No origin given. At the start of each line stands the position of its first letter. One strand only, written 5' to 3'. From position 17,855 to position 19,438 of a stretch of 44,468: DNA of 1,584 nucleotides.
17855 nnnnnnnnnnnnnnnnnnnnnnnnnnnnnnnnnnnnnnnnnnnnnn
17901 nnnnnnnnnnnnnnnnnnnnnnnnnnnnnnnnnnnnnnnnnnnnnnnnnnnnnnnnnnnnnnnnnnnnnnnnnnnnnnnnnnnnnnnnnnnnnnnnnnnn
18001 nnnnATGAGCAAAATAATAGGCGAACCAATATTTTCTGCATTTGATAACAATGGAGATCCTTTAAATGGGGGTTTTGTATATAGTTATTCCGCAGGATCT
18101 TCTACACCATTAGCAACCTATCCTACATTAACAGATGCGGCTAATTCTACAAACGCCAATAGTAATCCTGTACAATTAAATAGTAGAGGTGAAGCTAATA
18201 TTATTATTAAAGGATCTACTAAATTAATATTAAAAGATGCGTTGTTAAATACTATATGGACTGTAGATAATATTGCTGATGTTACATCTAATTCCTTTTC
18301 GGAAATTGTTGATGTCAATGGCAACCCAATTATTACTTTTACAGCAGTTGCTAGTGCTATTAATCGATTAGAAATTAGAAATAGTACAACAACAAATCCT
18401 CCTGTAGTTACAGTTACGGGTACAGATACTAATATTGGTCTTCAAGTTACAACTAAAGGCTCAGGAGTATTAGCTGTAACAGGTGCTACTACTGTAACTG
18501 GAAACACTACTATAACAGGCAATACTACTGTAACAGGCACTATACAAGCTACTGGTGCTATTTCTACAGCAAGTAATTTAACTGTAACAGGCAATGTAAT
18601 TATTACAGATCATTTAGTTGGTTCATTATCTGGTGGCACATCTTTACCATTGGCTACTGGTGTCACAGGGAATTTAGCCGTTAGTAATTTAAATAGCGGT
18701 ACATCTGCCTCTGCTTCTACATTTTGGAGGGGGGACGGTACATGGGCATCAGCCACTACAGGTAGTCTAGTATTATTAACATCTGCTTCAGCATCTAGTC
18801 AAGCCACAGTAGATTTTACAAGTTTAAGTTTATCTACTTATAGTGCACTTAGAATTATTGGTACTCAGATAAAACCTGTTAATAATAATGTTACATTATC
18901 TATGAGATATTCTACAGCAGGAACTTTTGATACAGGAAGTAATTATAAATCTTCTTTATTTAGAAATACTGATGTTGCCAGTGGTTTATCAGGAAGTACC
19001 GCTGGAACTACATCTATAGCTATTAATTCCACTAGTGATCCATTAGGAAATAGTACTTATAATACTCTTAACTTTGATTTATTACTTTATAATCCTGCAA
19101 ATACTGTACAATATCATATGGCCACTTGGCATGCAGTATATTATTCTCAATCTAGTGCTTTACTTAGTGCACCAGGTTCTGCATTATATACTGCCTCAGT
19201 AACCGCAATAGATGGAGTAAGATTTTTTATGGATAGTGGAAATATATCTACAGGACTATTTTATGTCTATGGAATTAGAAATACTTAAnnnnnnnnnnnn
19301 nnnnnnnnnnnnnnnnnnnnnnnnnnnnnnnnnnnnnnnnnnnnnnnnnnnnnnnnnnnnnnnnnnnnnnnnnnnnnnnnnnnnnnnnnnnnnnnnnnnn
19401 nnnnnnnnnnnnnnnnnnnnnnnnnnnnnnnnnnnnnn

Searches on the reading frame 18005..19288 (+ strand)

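Call 60: search_protein_families(library=phrogs, proteins=[window:18005-19288:+], max_evalue=0.001)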
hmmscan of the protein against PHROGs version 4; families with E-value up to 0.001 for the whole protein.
window:18005-19288:+ (427 aa): 1 family
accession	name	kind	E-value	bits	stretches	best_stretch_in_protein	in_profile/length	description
phrog_14820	-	unknown function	5.6e-09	37.2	1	248-424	18-205/206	-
